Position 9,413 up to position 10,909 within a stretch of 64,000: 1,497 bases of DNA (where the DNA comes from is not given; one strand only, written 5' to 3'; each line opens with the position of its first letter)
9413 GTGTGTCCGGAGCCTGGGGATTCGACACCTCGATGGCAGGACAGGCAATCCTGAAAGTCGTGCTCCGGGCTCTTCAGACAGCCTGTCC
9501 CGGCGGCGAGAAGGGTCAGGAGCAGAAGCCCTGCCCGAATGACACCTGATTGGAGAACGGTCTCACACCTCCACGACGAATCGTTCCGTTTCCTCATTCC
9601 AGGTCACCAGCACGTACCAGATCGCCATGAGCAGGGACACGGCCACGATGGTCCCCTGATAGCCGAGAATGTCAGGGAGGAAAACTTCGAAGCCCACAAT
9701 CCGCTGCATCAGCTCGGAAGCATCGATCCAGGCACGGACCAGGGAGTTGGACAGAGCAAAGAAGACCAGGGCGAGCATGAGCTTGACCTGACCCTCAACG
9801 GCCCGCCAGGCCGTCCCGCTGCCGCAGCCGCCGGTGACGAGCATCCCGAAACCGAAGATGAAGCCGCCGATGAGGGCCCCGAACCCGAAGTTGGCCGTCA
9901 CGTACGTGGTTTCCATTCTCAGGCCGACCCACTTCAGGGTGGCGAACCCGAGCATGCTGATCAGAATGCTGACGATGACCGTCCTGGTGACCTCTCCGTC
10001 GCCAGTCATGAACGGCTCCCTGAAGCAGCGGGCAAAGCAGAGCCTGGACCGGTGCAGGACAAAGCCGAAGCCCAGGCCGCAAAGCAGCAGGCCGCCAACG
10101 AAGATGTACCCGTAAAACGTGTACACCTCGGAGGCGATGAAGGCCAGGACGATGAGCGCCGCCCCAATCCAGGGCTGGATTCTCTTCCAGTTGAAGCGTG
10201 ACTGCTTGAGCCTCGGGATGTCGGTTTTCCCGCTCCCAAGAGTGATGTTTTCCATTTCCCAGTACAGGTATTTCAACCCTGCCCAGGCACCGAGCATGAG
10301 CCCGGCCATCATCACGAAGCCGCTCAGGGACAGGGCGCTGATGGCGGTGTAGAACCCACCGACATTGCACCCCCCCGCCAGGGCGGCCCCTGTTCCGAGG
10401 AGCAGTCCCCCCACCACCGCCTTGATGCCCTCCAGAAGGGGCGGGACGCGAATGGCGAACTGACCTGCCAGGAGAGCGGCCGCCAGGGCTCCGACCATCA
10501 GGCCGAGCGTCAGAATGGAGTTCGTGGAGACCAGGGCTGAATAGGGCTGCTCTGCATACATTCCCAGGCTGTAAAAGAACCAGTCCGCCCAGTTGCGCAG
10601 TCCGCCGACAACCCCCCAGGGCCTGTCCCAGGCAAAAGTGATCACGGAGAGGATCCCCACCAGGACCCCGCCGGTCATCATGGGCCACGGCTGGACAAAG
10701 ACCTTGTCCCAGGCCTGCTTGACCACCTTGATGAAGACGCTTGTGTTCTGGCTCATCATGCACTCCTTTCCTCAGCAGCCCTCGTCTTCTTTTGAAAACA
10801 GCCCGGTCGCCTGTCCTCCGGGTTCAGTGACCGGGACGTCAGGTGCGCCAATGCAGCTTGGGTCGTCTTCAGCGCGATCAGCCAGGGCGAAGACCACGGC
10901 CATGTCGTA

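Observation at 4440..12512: Sigma-54-driven operon combining a Rieske/cytochrome b module with two ~10-12-haem cytochromes, a YeeE transporter and a cytochrome-rhodanese fusion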

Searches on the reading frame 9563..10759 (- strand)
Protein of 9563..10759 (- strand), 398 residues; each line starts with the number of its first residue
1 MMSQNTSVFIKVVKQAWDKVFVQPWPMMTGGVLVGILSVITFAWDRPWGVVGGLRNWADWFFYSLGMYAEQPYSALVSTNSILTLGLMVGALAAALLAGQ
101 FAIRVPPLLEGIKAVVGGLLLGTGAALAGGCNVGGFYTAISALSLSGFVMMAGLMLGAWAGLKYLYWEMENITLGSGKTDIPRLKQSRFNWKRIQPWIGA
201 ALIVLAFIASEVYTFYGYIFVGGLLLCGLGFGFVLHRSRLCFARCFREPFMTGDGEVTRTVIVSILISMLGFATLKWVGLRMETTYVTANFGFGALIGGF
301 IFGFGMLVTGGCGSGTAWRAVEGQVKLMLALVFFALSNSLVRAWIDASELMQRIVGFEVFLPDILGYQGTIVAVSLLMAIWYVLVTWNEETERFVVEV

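Call 4: search_protein_families(library=pfam, proteins=[window:9563-10759:-], max_evalue=0.01)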
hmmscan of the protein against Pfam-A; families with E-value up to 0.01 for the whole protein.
window:9563-10759:- (398 aa): 1 family
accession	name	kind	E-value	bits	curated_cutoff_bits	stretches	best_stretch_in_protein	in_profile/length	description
PF04143.19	Sulf_transp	-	6.9e-52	177.4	27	2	16-160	168-310/310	Sulphur transport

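Call 5: search_protein_families(library=ncbifam, proteins=[window:9563-10759:-], max_evalue=0.01)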
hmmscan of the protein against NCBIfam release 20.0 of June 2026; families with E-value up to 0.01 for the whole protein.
window:9563-10759:- (398 aa): 4 families
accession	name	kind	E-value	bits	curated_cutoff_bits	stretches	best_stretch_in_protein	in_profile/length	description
NF033796.1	selen_YedE_FdhT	exception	2.5e-45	155.3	350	1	19-391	1-382/387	selenium metabolism membrane protein YedE/FdhT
NF052577.1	ThSTportTsuASprch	equivalog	8.5e-34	117.4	400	2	225-343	6-122/330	thiosulfate transporter TsuA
NF041049.1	thio_trans_TsuA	exception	5.7e-24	84.8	645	2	223-366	7-149/348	thiosulfate utilization transporter TsuA/YeeE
TIGR04112.1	seleno_YedE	equivalog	0.0029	16.9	200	1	85-348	56-312/337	YedE family putative selenium transporter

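Call 13: find_encoding_contigs(protein=window:9563-10759:-, flank=10000, max_places=6)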
Protein window:9563-10759:- (398 aa): 1 contig read that carries it; 1 place shown.
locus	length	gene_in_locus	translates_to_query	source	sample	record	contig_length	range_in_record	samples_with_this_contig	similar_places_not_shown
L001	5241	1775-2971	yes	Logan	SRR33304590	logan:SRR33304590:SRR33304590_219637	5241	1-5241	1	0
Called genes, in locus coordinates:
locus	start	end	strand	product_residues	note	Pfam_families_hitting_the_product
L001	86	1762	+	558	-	PF00581:Rhodanese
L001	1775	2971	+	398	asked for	PF04143:Sulf_transp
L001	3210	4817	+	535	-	PF14522:Cytochrome_C7 (faint), PF14537:Cytochrom_c3_2 (faint)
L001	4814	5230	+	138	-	PF00355:Rieske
